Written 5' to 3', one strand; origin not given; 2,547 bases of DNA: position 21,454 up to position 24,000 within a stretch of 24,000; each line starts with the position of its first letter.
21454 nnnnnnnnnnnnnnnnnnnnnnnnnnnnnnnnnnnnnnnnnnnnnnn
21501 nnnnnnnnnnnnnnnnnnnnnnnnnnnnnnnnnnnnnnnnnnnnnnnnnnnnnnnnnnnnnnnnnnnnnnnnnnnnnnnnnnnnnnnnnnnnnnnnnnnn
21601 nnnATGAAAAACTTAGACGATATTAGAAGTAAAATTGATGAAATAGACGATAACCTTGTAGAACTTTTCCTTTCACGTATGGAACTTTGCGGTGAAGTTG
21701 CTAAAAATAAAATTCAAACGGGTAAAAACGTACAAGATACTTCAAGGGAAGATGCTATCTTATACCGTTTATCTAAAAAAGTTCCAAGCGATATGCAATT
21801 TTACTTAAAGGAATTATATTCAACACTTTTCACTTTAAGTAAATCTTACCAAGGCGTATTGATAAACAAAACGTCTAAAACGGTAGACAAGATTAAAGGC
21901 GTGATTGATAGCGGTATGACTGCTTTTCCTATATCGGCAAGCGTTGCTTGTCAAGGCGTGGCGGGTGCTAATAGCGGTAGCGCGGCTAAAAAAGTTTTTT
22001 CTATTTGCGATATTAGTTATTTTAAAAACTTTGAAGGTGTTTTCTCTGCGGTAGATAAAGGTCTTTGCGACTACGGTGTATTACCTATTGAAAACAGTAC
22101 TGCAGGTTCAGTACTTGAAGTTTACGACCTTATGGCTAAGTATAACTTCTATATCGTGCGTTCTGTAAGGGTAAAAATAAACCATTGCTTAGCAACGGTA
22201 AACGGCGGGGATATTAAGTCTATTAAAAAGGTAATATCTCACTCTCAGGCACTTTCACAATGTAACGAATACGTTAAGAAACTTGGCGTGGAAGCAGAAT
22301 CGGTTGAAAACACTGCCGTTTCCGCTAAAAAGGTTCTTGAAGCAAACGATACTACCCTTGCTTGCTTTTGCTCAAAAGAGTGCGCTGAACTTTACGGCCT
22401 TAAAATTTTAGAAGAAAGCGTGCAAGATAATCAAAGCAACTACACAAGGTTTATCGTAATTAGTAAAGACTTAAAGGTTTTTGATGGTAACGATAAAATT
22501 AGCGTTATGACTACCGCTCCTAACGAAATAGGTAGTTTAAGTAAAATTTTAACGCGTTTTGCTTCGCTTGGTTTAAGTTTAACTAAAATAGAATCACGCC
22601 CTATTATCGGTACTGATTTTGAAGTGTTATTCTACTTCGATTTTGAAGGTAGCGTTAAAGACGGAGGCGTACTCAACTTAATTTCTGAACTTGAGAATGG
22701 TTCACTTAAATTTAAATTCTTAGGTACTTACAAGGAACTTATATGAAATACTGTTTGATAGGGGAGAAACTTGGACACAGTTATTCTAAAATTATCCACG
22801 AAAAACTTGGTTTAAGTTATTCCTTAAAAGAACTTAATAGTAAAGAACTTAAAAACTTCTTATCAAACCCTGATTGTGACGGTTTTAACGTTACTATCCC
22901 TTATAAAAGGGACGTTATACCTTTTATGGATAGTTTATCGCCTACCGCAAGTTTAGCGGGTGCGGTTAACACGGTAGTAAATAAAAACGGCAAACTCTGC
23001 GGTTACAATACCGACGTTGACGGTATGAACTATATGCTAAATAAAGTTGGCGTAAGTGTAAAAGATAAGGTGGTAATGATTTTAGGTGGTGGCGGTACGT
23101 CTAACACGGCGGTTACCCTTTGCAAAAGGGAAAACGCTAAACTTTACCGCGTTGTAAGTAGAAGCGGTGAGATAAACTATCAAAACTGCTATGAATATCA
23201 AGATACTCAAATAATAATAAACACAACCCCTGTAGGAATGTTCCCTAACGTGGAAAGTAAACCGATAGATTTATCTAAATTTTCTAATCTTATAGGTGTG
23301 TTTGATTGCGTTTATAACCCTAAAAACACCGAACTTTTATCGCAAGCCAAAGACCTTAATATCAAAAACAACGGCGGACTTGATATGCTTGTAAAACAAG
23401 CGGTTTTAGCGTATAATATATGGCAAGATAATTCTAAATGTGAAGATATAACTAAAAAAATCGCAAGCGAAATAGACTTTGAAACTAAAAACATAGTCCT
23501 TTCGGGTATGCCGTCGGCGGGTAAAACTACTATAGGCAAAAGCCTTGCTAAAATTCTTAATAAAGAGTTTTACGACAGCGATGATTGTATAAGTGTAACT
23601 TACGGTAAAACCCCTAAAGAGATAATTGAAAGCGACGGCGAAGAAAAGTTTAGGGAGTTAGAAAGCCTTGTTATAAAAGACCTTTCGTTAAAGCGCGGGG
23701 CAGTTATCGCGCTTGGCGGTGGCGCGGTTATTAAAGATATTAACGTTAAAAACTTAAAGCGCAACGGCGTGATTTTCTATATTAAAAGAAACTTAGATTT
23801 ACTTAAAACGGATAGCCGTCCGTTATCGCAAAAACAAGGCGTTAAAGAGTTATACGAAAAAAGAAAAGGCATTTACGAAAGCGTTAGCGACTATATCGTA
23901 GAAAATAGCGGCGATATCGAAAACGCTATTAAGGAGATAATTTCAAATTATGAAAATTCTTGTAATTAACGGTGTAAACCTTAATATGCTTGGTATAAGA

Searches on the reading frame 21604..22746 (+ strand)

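Call 6: search_protein_families(library=pfam, proteins=[window:21604-22746:+])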
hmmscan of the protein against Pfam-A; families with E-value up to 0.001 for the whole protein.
window:21604-22746:+ (380 aa): 3 families
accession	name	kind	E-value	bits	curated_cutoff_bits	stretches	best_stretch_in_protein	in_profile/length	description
PF00800.23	PDT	-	3.9e-57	193.4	25.2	1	114-289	1-179/181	Prephenate dehydratase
PF01817.26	CM_2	-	4.7e-16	59.2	27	1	7-83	1-79/80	Chorismate mutase type II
PF01842.31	ACT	-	2.3e-05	24.5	27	1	301-364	3-65/66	ACT domain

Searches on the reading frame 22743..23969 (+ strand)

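Call 6: search_protein_families(library=pfam, proteins=[window:22743-23969:+])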
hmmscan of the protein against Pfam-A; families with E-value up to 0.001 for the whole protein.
window:22743-23969:+ (408 aa): 3 families
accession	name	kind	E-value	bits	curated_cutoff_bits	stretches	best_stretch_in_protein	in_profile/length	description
PF01202.28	SKI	-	2.1e-33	116.1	22.1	1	258-401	2-156/159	Shikimate kinase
PF08501.16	Shikimate_dh_N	-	3.7e-15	56.4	27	1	5-78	1-83/83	Shikimate dehydrogenase substrate binding domain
PF08433.16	KTI12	-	0.0004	20.4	22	1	251-316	4-70/271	Chromatin associated protein KTI12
